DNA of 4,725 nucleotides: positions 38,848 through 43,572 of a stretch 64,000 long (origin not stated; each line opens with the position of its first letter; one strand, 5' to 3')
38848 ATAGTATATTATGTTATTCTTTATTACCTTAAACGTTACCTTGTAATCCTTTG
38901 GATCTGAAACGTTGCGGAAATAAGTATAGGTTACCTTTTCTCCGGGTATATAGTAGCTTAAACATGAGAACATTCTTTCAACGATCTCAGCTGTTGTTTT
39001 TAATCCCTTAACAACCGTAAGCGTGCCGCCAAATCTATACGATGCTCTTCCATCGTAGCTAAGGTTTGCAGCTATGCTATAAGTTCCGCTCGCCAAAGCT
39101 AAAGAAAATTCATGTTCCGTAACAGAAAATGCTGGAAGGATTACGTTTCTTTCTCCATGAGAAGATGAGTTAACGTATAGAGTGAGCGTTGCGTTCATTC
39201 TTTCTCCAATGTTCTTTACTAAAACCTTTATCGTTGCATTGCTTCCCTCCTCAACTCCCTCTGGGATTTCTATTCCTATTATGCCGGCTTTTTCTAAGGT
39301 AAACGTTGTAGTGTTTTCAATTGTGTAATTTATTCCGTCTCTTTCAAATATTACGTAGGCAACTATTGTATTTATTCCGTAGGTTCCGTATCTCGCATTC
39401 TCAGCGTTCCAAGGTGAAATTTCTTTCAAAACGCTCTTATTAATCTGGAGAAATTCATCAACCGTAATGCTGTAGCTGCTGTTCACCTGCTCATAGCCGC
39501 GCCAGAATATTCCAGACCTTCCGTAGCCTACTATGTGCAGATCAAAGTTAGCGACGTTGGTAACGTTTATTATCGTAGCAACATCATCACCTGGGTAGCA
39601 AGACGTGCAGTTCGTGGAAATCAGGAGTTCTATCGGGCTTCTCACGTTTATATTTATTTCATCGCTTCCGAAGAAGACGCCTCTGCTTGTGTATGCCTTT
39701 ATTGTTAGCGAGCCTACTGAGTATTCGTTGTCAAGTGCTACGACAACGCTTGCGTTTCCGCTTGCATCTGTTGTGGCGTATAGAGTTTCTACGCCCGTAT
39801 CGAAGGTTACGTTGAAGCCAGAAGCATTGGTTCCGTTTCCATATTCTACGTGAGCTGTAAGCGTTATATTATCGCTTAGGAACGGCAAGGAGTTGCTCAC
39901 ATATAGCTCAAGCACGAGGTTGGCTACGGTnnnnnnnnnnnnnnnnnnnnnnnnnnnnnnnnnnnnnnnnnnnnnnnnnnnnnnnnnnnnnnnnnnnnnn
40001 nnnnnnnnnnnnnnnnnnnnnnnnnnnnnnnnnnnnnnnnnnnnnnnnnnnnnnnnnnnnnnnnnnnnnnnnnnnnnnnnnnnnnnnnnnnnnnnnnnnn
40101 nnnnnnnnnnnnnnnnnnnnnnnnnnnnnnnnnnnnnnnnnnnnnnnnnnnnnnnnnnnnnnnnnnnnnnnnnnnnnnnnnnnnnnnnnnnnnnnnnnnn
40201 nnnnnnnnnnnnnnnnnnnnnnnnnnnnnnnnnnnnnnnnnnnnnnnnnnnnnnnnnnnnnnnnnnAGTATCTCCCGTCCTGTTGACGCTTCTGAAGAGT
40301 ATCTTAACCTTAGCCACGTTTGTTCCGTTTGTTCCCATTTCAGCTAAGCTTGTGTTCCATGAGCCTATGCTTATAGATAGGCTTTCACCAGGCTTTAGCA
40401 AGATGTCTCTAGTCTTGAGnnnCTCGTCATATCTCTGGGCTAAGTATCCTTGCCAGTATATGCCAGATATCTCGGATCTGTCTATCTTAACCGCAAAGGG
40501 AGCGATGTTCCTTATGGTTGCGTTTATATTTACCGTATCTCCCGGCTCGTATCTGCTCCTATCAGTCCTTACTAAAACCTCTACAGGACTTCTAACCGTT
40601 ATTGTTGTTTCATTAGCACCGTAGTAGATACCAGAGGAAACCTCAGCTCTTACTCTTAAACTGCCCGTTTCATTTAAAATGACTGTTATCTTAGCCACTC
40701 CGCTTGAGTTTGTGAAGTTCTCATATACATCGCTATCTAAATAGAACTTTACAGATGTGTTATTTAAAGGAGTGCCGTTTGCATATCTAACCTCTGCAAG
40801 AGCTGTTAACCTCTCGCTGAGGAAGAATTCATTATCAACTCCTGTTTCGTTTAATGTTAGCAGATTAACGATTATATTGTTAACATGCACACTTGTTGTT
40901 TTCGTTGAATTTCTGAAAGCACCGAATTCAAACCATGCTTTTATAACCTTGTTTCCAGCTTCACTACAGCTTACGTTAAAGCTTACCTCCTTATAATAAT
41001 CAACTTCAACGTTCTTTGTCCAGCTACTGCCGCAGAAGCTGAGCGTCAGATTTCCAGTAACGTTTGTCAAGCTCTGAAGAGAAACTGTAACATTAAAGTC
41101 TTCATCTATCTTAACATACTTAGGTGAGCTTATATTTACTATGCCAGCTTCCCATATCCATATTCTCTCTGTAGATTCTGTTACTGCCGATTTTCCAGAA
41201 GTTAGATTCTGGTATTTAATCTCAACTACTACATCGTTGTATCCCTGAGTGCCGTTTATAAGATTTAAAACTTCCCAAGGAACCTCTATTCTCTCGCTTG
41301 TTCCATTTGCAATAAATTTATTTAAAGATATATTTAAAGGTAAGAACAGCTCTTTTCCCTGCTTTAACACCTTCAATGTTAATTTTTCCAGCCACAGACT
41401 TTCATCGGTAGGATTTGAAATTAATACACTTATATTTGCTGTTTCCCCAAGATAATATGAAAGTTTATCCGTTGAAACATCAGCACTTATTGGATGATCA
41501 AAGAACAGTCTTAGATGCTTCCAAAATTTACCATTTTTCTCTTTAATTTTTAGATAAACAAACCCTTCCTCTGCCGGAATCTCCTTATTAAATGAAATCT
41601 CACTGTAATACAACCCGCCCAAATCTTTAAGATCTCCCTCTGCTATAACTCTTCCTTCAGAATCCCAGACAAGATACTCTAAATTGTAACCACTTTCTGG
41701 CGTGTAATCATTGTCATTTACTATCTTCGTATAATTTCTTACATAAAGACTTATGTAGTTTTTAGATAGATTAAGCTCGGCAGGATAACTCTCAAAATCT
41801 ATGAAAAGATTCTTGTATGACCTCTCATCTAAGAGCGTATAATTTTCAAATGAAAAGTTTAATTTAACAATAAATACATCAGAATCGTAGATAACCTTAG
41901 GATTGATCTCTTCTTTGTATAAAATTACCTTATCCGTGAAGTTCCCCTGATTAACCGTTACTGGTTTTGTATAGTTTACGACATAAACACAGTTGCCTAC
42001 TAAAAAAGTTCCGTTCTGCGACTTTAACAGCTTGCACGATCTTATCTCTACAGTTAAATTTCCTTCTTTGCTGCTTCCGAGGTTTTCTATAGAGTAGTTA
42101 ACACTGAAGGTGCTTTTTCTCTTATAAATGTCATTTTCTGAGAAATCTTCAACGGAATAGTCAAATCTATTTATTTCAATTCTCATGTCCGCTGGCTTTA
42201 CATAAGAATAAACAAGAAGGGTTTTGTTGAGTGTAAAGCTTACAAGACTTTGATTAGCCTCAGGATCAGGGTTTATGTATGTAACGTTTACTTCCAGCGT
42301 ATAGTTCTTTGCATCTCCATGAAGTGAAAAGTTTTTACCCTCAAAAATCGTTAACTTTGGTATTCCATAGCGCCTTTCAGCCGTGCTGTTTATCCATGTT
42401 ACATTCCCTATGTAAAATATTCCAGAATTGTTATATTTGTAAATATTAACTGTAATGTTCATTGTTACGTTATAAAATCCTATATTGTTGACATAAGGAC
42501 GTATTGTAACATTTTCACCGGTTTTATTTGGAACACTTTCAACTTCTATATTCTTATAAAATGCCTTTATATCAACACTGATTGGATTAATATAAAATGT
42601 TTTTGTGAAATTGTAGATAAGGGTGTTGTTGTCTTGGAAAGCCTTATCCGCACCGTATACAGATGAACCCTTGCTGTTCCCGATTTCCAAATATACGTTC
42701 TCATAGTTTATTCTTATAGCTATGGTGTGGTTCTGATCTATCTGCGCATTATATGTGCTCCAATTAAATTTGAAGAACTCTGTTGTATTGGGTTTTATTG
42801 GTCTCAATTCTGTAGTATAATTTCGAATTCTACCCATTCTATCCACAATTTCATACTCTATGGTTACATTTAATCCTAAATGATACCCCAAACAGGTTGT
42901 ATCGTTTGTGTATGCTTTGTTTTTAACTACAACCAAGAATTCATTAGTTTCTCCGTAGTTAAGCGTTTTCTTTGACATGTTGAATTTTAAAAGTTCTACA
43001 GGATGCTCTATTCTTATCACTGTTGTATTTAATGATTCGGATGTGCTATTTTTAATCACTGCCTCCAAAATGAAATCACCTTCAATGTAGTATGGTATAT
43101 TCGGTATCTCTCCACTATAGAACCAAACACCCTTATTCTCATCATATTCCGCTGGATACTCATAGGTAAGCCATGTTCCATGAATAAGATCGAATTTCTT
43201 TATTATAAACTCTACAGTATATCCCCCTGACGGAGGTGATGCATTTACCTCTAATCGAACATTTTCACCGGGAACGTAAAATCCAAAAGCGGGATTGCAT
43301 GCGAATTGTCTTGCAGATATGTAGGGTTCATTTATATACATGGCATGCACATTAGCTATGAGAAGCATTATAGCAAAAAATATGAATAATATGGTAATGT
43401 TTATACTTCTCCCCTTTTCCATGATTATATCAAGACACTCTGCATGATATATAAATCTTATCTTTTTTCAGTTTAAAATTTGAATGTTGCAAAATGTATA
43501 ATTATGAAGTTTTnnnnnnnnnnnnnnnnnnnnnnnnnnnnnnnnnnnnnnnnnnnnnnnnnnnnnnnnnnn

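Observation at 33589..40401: Architecture of the giant protein: CARDB/Ig-like repeat arrays, extreme sequon density and a CWB2-like triple module after a Gly7 linker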

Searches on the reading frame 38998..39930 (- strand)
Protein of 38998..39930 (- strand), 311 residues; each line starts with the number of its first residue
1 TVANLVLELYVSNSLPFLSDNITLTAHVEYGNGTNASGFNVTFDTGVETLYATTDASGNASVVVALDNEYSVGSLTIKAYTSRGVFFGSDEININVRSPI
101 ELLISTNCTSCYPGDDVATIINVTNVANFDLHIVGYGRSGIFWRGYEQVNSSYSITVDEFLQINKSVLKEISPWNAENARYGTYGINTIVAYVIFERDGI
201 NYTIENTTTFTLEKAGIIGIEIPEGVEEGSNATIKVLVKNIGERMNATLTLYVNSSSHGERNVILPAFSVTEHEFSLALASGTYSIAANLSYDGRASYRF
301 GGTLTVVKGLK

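Call 87: predict_structure(alignment_id=A5)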
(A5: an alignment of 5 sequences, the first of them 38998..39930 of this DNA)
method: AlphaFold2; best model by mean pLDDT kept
length: 311 residues; sequences in the alignment: 5
mean_pLDDT: 81.4   pTM: 0.62
mean pLDDT of the five models: 81.4, 78.9, 78.5, 72.9, 70.7
residues with pLDDT >= 90: 94; 70-90: 156; 50-70: 49; < 50: 12
segments of 3 or more residues with pLDDT < 50: 14-16
pLDDT, mean of each block of 10 residues (from residue 1): 68 54 83 87 85 92 71 70 69 69 87 86 85 84 53 80 89 68 72 79 82 91 89 93 93 92 92 93 95 92 85 47
secondary structure, 60 per line:
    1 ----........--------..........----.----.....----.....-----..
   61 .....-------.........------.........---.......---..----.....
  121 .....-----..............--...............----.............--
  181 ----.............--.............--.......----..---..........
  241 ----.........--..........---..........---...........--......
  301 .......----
elements in order: E5-12 E21-30 E40-44 E49-53 E59-65 E73-81 E88-96 E100-106 E116-125 E131-144 E147-161 E166-175 E185-197 E200-212 E215-221 E231-240 E245-253 E256-265 E269-278 E282-292 E295-307

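Call 89: fold_search(model_id=the predicted structure, library=pdb)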
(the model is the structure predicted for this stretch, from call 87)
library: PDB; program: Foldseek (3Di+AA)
matches with E <= 10: 1911; with E <= 0.001: 420
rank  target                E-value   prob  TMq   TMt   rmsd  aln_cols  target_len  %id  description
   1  7uzs                  1.7e-09  1.00  0.31  0.16  25.1       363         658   12  Protein 4.2 (local refinement from consensus reconstruction of ankyrin complex classes) (released 2022-07-20)
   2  8coe_C                2.9e-09  1.00  0.28  0.16  22.9       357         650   13  complement C5 in complex with the LCP0195 nanobody (released 2024-01-03)
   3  8cml_E                3.1e-09  1.00  0.27  0.15  23.1       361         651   13  Cryo-EM structure of complement C5 in complex with nanobodies UNbC5-1 and UNbC5-2 (released 2023-09-27)
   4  6rqj_B                3.6e-09  1.00  0.27  0.15  23.1       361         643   14  Structure of human complement C5 complexed with tick inhibitors OmCI, RaCI1 and CirpT1 (released 2020-01-08)
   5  8csw                  4.1e-09  1.00  0.31  0.16  11.2       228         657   14  Local refinement of protein 4.2 in Class 2 of erythrocyte ankyrin-1 complex (released 2022-07-20)
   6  8cs9_X                6.4e-09  1.00  0.30  0.16  25.3       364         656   12  Composite reconstruction of Class 1 of the erythrocyte ankyrin-1 complex (released 2022-07-20)
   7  5hcc_B                6.4e-09  1.00  0.27  0.15  23.2       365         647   14  Ternary complex of human Complement C5 with Ornithodoros moubata OmCI and Dermacentor andersoni RaCI3. (released 2016-03-30)
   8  3prx_B                7.4e-09  1.00  0.26  0.08  27.3       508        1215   10  Structure of Complement C5 in Complex with CVF and SSL7 (released 2011-01-19)
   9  5irb_A                9.8e-09  1.00  0.25  0.25  15.6       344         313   13  Structural insight into host cell surface retention of a 1.5-MDa bacterial ice-binding adhesin (released 2017-07-19)
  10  8ayh_B                1.0e-08  1.00  0.27  0.10  26.6       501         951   10  Structure of Complement C5 in Complex with small molecule inhibitor and CVF (released 2022-12-21)
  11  7ad7_B                1.0e-08  1.00  0.26  0.16  23.1       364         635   12  Crystal structure of human complement C5 in complex with the K8 bovine knob domain peptide. (released 2021-03-10)
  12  5a42                  1.1e-08  1.00  0.34  0.10  13.7       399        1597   12  Cryo-EM single particle 3D reconstruction of the native conformation of E. coli alpha-2-macroglobulin (ECAM) (released 2015-07-29)
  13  4u4j                  1.8e-08  1.00  0.24  0.07  22.6       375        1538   12  Crystal structure of Salmonella alpha-2-macroglobulin mutant Y1175G (released 2014-09-17)
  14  5irb_B                2.2e-08  1.00  0.25  0.25  15.8       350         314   15  Structural insight into host cell surface retention of a 1.5-MDa bacterial ice-binding adhesin (released 2017-07-19)
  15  4rtd                  2.8e-08  1.00  0.31  0.11  21.2       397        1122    8  Escherichia coli alpha-2-macroglobulin activated by porcine elastase (released 2015-07-15)
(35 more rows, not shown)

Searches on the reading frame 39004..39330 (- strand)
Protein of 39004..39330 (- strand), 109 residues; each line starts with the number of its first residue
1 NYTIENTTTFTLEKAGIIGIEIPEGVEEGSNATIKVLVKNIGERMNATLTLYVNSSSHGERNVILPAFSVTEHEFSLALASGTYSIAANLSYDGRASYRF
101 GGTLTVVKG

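Call 59: search_protein_families(library=pfam, proteins=[window:39004-39330:-], max_evalue=1)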
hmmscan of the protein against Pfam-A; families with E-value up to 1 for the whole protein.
seq(109 aa): 1 family
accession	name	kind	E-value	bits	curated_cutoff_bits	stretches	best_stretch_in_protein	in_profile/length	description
PF07705.17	CARDB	-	0.00099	19.7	22.7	1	22-88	11-81/101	CARDB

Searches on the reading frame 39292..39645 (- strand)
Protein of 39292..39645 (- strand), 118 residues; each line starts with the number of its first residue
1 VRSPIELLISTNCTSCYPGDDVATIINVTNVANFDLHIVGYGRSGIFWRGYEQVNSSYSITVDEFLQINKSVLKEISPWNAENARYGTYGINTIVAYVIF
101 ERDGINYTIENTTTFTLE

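Call 59: search_protein_families(library=pfam, proteins=[window:39292-39645:-], max_evalue=1)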
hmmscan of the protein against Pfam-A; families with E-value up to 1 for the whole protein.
seq(118 aa): 1 family
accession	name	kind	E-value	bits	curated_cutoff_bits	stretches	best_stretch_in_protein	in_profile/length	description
PF20224.3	DUF6583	-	0.012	14.8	27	1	51-113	269-331/473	Family of unknown function (DUF6583)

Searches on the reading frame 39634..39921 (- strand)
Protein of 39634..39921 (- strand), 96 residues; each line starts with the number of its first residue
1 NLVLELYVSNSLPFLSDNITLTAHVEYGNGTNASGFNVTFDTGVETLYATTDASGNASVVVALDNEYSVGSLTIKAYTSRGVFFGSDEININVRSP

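Call 59: search_protein_families(library=pfam, proteins=[window:39634-39921:-], max_evalue=1)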
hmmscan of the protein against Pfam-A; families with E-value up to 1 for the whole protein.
seq(96 aa): 2 families
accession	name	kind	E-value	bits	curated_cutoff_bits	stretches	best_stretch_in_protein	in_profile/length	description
PF02369.22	Big_1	-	9e-05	22.9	34.9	1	17-66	17-71/93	Bacterial Ig-like domain (group 1)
PF17789.7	MG4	-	0.04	14.6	24.7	1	20-78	17-75/95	Macroglobulin domain MG4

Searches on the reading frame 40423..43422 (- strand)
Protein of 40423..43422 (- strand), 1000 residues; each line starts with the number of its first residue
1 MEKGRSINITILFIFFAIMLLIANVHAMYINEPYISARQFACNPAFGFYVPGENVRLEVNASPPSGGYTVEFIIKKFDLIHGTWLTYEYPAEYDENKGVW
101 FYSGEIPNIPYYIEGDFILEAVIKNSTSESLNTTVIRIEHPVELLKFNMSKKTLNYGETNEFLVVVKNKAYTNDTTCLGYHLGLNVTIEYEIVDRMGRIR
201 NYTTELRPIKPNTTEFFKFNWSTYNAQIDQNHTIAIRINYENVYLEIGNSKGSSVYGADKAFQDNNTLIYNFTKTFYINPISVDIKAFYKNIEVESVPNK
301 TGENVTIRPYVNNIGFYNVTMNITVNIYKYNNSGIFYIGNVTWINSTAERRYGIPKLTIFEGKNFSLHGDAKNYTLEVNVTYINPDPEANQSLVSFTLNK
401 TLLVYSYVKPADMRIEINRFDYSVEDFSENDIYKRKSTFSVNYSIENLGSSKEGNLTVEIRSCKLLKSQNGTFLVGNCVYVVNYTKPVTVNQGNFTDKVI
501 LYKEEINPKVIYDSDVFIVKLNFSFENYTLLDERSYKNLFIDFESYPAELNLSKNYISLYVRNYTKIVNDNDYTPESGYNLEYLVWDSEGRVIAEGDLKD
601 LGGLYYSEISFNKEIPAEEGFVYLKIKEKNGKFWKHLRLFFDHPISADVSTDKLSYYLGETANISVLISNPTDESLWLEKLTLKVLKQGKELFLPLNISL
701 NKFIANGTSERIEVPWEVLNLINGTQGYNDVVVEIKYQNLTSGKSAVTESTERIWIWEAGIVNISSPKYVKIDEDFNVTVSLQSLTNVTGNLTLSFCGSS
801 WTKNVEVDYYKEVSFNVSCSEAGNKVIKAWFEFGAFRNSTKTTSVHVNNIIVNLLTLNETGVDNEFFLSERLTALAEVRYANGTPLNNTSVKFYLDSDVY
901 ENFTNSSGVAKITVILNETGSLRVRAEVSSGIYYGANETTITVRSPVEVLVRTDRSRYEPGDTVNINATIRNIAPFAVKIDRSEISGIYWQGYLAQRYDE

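Call 8: search_protein_families(library=pfam, proteins=[window:40423-43422:-], max_evalue=1)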
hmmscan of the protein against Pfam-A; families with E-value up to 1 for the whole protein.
window:40423-43422:- (1000 aa): 4 families
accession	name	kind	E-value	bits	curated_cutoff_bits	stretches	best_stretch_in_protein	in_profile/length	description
PF02369.22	Big_1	-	2e-05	25.1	34.9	1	873-933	20-85/93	Bacterial Ig-like domain (group 1)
PF02752.27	Arrestin_C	-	0.00024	21.9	27.7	1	643-685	3-43/137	Arrestin (or S-antigen), C-terminal domain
PF01835.25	MG2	-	0.0033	18.2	32.8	1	949-972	2-25/96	MG2 domain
PF07703.20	A2M_BRD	-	0.022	15.5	22.7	0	648-672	2-26/140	Alpha-2-macroglobulin bait region domain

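Call 9: search_protein_families(library=ncbifam, proteins=[window:40423-43422:-], max_evalue=1)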
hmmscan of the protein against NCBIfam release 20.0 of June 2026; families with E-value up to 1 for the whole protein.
window:40423-43422:- (1000 aa): 1 family
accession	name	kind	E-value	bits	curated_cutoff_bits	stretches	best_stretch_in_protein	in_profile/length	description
TIGR04398.1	SLAP_DUP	domain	0.0034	17.4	28.5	0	654-704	40-92/125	SLAP domain-containing protein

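Call 10: find_encoding_contigs(protein=window:40423-43422:-, flank=10000, max_places=6)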
Protein window:40423-43422:- (1000 aa): 2 contigs read that carry it; 1 place shown.
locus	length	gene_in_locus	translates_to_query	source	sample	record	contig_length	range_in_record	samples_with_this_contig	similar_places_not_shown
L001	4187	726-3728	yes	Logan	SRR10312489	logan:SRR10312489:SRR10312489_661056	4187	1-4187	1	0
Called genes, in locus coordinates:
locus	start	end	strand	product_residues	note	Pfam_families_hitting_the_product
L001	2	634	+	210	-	?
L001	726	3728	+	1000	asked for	PF25929:DUF7974 (faint)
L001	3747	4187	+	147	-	?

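Call 44: list_cluster_members(proteins=[P0001, P0002, window:40423-43422:-, P0004, P0006])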
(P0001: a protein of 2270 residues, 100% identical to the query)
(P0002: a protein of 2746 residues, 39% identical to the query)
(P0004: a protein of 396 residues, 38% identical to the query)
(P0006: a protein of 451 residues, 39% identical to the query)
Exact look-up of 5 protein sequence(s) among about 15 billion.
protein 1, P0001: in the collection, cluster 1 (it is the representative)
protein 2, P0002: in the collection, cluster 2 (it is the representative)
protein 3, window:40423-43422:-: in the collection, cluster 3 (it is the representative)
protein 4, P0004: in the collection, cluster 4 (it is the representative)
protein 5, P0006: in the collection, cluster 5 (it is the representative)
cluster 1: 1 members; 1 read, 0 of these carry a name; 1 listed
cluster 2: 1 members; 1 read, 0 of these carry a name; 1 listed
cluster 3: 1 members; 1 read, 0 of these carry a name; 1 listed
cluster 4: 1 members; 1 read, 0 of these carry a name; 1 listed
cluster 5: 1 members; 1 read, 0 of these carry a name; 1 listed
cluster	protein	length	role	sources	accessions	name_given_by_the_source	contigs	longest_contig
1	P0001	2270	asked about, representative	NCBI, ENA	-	-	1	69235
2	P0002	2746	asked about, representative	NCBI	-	-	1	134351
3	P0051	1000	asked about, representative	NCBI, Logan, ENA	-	-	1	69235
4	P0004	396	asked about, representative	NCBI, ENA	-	-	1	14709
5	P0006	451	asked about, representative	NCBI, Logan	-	-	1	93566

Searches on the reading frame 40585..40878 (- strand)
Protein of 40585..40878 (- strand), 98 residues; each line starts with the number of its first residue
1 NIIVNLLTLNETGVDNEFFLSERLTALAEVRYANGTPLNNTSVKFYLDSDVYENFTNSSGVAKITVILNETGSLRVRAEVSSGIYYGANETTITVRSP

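Call 59: search_protein_families(library=pfam, proteins=[window:40585-40878:-], max_evalue=1)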
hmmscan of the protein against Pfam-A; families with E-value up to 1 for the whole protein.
seq(98 aa): 2 families
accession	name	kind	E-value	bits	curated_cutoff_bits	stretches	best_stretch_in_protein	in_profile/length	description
PF02369.22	Big_1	-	6.1e-07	29.9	34.9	1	25-89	20-86/93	Bacterial Ig-like domain (group 1)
PF17789.7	MG4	-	0.046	14.4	24.7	1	29-79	21-74/95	Macroglobulin domain MG4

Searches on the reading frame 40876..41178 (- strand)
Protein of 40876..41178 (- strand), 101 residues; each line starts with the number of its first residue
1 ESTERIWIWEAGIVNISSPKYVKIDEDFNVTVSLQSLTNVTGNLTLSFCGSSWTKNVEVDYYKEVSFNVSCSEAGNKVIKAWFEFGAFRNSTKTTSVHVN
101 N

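Call 59: search_protein_families(library=pfam, proteins=[window:40876-41178:-], max_evalue=1)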
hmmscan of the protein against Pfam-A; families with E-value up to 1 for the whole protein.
seq(101 aa): 3 families
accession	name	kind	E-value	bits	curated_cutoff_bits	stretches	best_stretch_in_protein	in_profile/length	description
PF16640.11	Big_3_5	-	0.001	20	35.5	1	17-100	3-88/88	Bacterial Ig-like domain (group 3)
PF19271.4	Nis1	-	0.027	15.6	27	1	10-46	2-38/114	Nis1 family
PF24888.1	DUF7741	-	0.061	14.1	27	1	11-71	9-69/80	Domain of unknown function (DUF7741)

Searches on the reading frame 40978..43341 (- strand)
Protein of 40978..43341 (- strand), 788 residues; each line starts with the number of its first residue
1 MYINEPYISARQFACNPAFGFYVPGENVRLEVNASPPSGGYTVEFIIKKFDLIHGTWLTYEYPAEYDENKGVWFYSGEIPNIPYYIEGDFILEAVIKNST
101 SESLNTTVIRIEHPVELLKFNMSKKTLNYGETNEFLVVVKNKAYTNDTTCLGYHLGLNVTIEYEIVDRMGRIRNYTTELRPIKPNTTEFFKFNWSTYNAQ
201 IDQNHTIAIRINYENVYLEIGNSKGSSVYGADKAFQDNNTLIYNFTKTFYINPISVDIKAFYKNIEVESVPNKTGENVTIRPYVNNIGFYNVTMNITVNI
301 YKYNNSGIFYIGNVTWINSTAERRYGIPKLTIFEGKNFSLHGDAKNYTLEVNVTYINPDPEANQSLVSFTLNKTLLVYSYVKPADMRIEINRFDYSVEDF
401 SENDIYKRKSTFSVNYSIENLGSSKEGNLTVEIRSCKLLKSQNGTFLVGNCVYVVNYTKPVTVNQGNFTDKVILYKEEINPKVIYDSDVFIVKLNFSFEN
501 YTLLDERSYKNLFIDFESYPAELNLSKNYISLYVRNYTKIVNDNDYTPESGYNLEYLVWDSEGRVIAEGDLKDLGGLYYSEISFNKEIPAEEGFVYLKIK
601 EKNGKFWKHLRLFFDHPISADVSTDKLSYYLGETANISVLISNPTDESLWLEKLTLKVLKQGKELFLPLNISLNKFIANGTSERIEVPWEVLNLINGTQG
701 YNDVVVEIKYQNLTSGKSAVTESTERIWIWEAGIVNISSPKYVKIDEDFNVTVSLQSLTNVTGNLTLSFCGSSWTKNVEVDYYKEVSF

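Call 59: search_protein_families(library=pfam, proteins=[window:40978-43341:-], max_evalue=1)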
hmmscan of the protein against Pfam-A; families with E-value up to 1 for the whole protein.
window:40978-43341:- (788 aa): 3 families
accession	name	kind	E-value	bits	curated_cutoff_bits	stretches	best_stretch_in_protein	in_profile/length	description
PF16353.11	LacZ_4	-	0.0048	17.6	27.3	0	539-573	2-35/87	Beta-galactosidase, domain 4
PF02752.27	Arrestin_C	-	0.013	16.2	27.7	1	616-658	3-43/137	Arrestin (or S-antigen), C-terminal domain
PF07705.17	CARDB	-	0.5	11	22.7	0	397-433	6-42/101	CARDB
